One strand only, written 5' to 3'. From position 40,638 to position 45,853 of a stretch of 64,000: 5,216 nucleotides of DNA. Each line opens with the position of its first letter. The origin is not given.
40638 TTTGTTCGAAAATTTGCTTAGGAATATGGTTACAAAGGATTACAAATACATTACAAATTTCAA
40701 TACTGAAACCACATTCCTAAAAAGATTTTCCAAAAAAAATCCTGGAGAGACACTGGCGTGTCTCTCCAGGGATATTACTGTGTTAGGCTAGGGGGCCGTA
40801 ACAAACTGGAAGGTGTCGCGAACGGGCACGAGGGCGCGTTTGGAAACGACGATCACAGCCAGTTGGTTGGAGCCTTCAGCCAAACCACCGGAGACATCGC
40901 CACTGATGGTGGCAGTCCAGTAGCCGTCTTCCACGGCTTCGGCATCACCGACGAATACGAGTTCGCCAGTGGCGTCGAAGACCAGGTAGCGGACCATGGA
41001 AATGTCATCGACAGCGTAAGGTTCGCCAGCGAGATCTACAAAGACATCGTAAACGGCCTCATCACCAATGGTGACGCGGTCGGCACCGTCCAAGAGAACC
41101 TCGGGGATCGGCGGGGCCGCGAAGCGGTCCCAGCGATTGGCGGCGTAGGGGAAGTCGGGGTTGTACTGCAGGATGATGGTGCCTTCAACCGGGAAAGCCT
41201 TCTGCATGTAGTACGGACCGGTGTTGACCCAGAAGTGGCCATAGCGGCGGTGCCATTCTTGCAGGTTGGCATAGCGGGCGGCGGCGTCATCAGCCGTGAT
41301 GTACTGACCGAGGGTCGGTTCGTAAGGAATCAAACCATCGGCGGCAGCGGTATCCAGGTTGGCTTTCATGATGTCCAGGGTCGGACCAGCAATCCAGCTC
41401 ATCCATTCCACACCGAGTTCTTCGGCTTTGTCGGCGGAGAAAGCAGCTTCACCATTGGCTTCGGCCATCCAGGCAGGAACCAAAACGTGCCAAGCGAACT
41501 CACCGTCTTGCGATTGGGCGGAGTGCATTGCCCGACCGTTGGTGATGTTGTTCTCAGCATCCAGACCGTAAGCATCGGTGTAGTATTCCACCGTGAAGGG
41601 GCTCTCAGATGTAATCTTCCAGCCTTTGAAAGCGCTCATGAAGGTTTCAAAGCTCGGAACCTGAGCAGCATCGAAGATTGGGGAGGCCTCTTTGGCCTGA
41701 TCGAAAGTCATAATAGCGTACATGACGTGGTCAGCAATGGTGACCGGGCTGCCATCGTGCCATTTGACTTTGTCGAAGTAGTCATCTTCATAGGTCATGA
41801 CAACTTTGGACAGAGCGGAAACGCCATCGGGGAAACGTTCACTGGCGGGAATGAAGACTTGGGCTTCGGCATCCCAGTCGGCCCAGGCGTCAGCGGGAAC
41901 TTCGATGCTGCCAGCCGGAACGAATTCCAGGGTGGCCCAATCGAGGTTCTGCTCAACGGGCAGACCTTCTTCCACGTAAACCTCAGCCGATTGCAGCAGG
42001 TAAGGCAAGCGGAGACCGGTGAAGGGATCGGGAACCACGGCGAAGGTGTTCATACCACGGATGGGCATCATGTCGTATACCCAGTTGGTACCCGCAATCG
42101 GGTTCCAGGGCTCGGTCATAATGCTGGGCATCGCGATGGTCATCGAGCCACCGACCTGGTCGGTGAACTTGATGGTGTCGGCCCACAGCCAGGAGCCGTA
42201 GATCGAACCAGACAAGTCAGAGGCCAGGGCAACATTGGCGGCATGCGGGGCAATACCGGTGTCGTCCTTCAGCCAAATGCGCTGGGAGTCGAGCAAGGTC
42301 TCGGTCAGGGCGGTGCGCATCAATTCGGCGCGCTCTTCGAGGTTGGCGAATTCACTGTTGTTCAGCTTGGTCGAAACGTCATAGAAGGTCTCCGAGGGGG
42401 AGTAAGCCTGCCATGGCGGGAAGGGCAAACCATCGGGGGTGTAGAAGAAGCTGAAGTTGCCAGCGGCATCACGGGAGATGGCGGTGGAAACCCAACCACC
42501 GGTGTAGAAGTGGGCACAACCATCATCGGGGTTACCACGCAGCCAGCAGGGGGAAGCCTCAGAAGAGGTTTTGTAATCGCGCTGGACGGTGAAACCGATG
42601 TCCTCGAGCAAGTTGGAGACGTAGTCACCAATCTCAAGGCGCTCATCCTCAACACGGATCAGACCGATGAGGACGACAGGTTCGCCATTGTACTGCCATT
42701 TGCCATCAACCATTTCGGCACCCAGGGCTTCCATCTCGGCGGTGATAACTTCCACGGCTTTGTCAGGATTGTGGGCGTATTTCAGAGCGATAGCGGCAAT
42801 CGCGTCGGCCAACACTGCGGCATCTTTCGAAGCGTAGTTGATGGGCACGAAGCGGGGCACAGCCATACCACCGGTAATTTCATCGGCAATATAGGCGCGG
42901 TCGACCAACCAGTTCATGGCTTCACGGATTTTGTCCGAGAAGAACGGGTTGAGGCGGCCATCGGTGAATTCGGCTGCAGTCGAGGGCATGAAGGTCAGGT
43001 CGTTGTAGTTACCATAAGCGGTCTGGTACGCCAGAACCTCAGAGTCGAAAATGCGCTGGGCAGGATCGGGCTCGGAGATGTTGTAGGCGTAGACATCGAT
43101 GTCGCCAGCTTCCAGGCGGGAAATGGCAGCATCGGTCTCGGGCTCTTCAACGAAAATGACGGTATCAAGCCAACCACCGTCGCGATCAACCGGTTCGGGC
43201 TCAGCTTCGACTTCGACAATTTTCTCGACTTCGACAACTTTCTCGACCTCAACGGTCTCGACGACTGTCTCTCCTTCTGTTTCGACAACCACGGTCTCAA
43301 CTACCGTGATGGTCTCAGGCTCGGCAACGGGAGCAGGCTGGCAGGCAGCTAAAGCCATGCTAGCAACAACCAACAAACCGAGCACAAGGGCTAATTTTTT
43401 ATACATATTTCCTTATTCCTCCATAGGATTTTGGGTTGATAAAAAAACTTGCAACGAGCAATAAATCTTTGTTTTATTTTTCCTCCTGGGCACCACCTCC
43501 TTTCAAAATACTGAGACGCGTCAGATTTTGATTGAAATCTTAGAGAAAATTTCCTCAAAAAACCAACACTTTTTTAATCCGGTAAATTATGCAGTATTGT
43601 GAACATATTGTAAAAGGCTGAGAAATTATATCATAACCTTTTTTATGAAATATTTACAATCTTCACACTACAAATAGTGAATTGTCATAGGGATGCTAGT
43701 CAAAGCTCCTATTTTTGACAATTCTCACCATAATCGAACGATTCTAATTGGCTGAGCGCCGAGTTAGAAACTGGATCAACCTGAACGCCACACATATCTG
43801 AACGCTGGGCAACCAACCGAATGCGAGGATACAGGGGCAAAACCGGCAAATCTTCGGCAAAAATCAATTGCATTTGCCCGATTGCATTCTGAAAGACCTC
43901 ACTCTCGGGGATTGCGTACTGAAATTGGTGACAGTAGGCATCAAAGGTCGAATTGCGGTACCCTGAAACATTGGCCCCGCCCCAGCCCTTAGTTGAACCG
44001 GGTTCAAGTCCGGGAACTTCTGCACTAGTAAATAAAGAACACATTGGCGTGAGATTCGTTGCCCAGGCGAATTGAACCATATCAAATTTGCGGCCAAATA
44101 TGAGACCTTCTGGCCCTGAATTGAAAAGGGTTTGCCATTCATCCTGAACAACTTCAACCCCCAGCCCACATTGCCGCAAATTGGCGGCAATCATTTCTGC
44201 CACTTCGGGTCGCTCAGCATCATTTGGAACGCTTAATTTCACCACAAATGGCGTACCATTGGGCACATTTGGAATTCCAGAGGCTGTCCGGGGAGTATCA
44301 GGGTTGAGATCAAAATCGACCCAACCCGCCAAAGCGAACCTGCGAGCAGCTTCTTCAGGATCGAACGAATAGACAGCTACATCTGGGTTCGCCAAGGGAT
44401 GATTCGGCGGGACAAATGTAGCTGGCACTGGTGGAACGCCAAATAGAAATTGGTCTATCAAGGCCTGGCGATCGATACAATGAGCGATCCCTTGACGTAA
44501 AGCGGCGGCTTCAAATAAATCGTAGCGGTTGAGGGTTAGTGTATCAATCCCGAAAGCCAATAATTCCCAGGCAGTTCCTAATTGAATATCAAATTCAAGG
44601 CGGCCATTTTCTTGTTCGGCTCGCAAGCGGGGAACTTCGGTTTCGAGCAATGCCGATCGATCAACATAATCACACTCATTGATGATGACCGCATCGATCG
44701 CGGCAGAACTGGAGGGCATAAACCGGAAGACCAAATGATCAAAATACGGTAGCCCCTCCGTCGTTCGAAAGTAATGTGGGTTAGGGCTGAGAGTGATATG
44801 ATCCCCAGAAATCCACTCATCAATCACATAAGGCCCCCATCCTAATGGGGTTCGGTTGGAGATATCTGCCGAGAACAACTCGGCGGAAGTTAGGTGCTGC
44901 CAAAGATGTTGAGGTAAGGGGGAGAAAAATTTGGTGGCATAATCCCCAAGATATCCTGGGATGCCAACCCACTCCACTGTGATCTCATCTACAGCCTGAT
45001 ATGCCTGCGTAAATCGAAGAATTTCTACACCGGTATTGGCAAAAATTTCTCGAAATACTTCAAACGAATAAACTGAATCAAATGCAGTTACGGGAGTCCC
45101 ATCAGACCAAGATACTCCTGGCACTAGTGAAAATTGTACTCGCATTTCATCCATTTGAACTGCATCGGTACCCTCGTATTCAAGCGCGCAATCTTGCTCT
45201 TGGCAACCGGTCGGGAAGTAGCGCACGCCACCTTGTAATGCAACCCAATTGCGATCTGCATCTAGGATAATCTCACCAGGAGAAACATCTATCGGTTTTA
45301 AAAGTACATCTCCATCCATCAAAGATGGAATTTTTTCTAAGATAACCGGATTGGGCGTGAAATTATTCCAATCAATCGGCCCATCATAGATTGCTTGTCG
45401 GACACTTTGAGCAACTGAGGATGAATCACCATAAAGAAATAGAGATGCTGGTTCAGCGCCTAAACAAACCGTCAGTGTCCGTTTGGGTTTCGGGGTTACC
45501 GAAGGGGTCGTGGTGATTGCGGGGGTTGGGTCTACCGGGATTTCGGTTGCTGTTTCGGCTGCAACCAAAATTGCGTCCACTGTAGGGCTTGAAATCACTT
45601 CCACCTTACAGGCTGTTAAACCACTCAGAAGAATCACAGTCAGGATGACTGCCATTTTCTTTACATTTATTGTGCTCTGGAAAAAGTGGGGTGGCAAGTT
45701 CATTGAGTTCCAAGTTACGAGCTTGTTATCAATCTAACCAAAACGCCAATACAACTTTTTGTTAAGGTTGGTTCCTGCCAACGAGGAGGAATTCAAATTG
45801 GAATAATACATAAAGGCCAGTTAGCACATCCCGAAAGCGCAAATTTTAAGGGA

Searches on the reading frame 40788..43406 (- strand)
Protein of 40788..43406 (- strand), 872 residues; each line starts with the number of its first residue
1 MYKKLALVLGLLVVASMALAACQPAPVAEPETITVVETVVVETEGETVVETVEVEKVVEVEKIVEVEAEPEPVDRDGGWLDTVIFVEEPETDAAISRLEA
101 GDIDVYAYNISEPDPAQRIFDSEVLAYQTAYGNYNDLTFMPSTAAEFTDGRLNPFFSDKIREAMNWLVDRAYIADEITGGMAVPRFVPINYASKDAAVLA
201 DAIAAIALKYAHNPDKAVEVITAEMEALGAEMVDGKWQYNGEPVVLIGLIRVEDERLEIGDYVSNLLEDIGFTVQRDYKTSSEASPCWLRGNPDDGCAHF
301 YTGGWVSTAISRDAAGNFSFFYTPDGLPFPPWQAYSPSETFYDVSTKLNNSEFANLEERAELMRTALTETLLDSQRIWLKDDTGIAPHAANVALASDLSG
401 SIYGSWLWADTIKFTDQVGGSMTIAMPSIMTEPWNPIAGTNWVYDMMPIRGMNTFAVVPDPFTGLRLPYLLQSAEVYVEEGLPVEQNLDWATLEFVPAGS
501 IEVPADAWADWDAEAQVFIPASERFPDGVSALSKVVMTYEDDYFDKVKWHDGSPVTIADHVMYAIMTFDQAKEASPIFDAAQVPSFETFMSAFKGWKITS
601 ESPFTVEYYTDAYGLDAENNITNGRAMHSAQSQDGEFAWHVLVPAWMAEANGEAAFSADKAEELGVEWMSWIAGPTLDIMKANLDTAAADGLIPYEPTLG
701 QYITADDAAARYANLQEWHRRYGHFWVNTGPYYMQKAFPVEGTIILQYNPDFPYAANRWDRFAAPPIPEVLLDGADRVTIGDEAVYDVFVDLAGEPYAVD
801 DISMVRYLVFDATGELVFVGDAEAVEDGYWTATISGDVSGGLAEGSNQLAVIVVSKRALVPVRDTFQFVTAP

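Call 63: search_protein_families(library=pfam, proteins=[window:40788-43406:-], max_evalue=0.0001)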
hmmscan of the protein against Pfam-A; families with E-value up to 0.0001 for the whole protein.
window:40788-43406:- (872 aa): 1 family
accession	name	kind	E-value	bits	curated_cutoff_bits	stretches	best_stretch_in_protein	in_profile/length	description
PF00496.27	SBP_bac_5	-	7.5e-16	58.6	32.4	1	63-308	131-349/368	Bacterial extracellular solute-binding proteins, family 5 Middle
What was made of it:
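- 40788..43406 (-): Family-5 solute-binding lipoprotein (872 aa), the second SBP of the Opp locus. Pfam SBP_bac_5, E 8e-16 (call 63).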

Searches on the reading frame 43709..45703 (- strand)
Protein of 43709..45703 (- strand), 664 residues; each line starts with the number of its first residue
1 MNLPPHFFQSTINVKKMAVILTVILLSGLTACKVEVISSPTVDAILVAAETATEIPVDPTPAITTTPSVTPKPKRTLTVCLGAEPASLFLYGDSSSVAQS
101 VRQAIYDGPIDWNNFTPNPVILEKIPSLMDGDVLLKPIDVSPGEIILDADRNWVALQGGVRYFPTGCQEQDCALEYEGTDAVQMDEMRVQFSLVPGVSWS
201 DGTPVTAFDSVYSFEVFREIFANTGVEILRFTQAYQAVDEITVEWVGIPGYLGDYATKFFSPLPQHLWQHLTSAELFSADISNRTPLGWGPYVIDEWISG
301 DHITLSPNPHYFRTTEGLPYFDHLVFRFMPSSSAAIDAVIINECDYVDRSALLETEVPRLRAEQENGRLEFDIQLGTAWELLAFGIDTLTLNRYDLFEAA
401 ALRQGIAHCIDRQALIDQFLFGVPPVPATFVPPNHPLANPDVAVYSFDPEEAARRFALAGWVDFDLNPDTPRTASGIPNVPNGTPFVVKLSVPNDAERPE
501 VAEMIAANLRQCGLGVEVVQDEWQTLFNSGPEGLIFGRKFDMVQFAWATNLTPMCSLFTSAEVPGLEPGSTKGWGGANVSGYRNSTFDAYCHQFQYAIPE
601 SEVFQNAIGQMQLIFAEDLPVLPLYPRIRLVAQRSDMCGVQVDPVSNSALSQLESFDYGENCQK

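Call 63: search_protein_families(library=pfam, proteins=[window:43709-45703:-], max_evalue=0.0001)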
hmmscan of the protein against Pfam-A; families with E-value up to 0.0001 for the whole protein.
window:43709-45703:- (664 aa): 1 family
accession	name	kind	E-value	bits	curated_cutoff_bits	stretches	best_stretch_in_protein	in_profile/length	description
PF00496.27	SBP_bac_5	-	2.9e-46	158.7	32.4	1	184-556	14-355/368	Bacterial extracellular solute-binding proteins, family 5 Middle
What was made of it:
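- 43709..45703 (-): Family-5 solute-binding protein (664 aa), the first SBP of the Opp locus. Pfam SBP_bac_5, E 3e-46 (call 63)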
